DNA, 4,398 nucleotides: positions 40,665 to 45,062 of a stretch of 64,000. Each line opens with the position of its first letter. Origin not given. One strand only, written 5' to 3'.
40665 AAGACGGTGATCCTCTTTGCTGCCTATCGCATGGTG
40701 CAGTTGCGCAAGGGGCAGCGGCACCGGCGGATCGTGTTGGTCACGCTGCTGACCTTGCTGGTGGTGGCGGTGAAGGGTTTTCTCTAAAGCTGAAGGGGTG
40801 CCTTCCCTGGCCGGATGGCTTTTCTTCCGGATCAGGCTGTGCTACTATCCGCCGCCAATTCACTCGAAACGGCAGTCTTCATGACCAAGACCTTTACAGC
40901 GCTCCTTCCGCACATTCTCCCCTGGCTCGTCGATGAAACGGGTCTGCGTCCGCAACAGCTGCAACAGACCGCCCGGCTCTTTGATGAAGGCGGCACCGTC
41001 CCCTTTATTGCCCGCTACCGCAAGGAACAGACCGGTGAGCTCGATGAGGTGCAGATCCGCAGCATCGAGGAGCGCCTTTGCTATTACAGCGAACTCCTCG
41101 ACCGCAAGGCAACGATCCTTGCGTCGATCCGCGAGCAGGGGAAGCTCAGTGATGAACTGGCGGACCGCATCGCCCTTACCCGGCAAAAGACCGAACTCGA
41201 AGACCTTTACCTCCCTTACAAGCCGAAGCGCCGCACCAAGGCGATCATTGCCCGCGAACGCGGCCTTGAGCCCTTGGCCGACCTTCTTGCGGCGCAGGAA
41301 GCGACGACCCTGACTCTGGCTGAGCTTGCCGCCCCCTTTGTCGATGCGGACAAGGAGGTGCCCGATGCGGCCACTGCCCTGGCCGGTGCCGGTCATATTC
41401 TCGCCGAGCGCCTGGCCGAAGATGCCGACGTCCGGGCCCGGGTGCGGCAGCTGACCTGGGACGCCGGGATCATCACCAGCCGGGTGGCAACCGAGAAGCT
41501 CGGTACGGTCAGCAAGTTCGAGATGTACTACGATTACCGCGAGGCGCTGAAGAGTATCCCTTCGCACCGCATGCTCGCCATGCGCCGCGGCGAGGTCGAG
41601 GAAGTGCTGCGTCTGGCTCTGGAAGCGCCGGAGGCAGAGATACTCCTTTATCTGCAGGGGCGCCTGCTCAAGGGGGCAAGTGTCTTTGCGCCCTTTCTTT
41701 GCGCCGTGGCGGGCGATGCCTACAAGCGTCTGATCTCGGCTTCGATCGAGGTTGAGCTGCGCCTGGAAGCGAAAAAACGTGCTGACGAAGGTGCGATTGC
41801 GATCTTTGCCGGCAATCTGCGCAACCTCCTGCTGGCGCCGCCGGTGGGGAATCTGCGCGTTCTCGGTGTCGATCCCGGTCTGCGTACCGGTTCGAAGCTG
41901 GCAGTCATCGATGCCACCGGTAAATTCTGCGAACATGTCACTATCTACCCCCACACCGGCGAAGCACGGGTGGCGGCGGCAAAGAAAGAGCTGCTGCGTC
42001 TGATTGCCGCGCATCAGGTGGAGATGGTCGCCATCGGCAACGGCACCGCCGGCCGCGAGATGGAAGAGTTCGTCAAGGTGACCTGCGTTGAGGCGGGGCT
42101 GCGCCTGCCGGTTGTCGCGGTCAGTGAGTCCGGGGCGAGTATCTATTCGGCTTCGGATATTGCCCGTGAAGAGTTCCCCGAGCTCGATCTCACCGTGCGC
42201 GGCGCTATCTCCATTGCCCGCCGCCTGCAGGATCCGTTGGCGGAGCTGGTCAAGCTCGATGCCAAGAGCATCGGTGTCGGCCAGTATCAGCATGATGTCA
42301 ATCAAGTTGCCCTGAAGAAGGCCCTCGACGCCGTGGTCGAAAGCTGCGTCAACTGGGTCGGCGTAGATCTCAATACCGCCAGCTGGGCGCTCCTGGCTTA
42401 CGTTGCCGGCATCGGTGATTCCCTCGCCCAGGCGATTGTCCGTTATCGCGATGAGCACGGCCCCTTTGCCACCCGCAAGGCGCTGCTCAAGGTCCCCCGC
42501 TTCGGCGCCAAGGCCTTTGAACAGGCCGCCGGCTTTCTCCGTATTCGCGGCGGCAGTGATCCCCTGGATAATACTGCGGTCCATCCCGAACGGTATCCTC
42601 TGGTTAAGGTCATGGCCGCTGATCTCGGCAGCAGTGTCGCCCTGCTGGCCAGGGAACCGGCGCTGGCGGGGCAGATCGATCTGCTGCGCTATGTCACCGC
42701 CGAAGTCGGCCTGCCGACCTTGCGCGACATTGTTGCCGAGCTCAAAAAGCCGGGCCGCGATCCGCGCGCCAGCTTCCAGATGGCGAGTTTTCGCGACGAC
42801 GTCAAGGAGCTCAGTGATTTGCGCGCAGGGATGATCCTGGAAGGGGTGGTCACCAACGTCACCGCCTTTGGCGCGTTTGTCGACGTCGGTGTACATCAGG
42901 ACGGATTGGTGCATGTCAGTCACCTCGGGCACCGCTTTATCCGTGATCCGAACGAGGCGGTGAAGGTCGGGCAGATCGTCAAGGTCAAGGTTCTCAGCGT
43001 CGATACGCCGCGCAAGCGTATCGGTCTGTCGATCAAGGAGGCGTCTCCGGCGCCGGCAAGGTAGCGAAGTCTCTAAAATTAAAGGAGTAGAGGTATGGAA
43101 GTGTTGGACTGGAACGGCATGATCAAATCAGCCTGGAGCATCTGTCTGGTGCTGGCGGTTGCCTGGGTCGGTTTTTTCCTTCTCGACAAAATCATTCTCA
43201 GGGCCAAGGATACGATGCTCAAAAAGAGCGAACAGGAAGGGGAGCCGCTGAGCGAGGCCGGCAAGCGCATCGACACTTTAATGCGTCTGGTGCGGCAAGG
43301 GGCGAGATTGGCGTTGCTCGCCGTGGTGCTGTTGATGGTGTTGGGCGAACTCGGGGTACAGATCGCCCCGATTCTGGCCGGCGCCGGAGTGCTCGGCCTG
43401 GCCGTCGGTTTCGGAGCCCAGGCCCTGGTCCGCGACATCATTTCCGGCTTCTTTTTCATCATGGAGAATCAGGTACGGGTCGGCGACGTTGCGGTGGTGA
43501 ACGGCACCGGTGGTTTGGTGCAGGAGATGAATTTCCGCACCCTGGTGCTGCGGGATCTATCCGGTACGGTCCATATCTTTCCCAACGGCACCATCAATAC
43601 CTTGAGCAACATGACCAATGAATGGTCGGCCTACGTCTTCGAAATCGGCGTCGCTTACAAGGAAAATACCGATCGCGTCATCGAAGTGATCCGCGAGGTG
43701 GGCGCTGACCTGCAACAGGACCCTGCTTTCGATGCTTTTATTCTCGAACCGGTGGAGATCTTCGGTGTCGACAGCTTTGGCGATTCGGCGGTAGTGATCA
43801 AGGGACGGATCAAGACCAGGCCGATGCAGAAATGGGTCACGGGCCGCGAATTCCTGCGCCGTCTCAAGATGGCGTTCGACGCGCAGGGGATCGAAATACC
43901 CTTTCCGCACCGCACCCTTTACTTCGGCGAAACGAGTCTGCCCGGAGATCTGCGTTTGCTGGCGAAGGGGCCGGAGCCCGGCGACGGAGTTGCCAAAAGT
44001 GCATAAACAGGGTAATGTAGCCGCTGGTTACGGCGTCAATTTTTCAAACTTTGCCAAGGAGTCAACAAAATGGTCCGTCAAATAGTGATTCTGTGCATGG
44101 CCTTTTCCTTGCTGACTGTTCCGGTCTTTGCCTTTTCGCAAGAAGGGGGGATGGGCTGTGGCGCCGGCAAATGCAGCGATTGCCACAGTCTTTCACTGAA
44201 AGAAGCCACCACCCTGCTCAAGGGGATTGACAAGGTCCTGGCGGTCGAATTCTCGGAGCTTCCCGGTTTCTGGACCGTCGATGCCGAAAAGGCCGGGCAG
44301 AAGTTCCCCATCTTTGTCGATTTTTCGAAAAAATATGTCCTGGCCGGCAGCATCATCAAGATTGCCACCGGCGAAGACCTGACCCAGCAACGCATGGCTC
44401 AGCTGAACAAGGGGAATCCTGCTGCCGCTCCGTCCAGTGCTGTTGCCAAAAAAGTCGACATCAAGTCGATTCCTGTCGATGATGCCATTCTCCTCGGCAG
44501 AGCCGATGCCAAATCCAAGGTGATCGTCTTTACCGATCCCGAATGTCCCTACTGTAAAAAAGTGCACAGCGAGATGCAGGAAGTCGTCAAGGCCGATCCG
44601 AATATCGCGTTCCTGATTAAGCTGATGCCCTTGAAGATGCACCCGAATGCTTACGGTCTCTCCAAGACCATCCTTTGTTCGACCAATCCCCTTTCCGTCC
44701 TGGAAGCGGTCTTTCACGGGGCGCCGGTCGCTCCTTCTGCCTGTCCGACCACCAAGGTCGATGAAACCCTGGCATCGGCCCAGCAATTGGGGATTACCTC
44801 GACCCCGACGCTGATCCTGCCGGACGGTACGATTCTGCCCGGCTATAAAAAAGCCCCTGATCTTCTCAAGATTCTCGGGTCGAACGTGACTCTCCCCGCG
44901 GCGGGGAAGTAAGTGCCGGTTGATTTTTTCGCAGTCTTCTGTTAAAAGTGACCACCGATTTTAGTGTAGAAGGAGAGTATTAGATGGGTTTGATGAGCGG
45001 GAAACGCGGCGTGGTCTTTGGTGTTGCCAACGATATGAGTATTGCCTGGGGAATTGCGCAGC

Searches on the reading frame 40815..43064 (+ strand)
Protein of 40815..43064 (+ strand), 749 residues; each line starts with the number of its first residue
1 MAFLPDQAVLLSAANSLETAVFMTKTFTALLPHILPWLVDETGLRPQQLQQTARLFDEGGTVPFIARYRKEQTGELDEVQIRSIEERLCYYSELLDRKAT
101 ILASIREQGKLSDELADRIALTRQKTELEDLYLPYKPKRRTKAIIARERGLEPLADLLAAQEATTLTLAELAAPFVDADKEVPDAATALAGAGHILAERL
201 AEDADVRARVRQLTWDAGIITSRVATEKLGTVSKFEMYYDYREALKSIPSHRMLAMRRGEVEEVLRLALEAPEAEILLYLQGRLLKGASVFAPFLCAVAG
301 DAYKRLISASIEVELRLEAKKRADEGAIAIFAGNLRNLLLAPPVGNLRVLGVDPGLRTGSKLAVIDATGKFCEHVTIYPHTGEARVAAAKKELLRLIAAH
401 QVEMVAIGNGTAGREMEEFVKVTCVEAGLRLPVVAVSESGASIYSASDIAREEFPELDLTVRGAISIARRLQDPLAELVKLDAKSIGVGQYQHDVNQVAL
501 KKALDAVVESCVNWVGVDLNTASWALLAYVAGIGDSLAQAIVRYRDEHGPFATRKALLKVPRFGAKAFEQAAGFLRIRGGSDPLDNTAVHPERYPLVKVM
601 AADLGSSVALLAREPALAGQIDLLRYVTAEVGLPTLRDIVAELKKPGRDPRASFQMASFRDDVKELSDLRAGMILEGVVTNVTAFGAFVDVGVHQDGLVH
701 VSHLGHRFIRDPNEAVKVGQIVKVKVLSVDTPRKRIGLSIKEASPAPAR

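Call 61: search_protein_families(library=pfam, proteins=[window:40815-43064:+], max_evalue=0.01)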
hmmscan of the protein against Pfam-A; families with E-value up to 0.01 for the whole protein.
window:40815-43064:+ (749 aa): 10 families
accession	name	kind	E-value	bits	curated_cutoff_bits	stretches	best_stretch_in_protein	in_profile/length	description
PF16921.10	Tex_YqgF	-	6.8e-49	165.9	27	1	348-472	2-126/126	Tex protein YqgF-like domain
PF22706.1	Tex_central_region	-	3.7e-36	125.2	27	1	167-331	5-178/178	Tex central region-like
PF12836.13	HHH_3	-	2.2e-29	101.8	27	1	512-576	1-65/65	Helix-hairpin-helix motif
PF09371.15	Tex_N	-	6.4e-27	93.5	32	1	36-105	5-74/75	Tex-like protein N-terminal domain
PF17674.7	HHH_9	-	6.1e-23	81.9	23.1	1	582-651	1-70/70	HHH domain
PF00575.29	S1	-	2.2e-20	73.3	22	1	670-741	3-74/74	S1 RNA binding domain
PF23459.1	S1_RRP5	-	1.2e-09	39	27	1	669-739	1-71/72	RRP5 S1 domain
PF14639.11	YqgF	-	9.9e-07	29.1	35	1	364-480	25-148/150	Holliday-junction resolvase-like of SPT6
PF14635.12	HHH_7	-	1.5e-06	28.9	27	1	484-577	4-103/104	Helix-hairpin-helix motif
PF03934.19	T2SSK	-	5.7e-05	23.8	24.2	1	517-566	1-50/63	Type II secretion system (T2SS), protein K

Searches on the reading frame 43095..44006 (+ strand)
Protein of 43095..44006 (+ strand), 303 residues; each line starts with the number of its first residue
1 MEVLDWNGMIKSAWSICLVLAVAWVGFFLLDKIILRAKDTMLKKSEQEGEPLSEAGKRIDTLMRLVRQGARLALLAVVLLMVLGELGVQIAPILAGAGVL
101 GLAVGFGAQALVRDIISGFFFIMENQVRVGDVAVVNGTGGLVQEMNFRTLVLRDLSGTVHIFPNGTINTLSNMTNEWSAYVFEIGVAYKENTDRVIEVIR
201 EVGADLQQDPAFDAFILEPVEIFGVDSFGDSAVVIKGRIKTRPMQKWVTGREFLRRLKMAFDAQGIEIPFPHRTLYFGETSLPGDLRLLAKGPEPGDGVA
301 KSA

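Call 61: search_protein_families(library=pfam, proteins=[window:43095-44006:+], max_evalue=0.01)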
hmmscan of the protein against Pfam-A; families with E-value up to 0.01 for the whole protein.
window:43095-44006:+ (303 aa): 3 families
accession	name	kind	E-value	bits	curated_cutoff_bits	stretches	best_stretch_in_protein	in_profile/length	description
PF00924.24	MS_channel_2nd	-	1.6e-13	51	20.2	1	111-173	2-66/68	Mechanosensitive ion channel, beta-domain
PF21088.3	MS_channel_1st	-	1.3e-08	35.1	23.1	1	71-109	4-42/42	Mechanosensitive ion channel, transmembrane helices 2/3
PF21082.3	MS_channel_3rd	-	1e-07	32.7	21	1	181-268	2-88/88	Mechanosensitive ion channel MscS, C-terminal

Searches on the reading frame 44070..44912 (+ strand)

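Call 61: search_protein_families(library=pfam, proteins=[window:44070-44912:+], max_evalue=0.01)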
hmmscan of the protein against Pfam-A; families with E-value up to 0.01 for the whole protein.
window:44070-44912:+ (280 aa): 6 families
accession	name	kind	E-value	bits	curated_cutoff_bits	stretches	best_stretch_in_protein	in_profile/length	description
PF13098.12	Thioredoxin_2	-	1.8e-17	64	27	1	146-269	4-104/104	Thioredoxin-like domain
PF13462.12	Thioredoxin_4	-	1.6e-09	38.6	23.2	1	139-176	5-42/165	Thioredoxin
PF01323.26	DSBA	-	5.5e-07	30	25.6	1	151-195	2-48/191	DSBA-like thioredoxin domain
PF10411.14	DsbC_N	-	0.0009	19.3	25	1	55-106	22-70/70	Disulfide bond isomerase protein N-terminal domain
PF13192.12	Thioredoxin_3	-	0.0013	19.1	24.8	0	152-179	4-29/76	Thioredoxin domain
PF00085.26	Thioredoxin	-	0.003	18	23.5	0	147-178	18-49/103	Thioredoxin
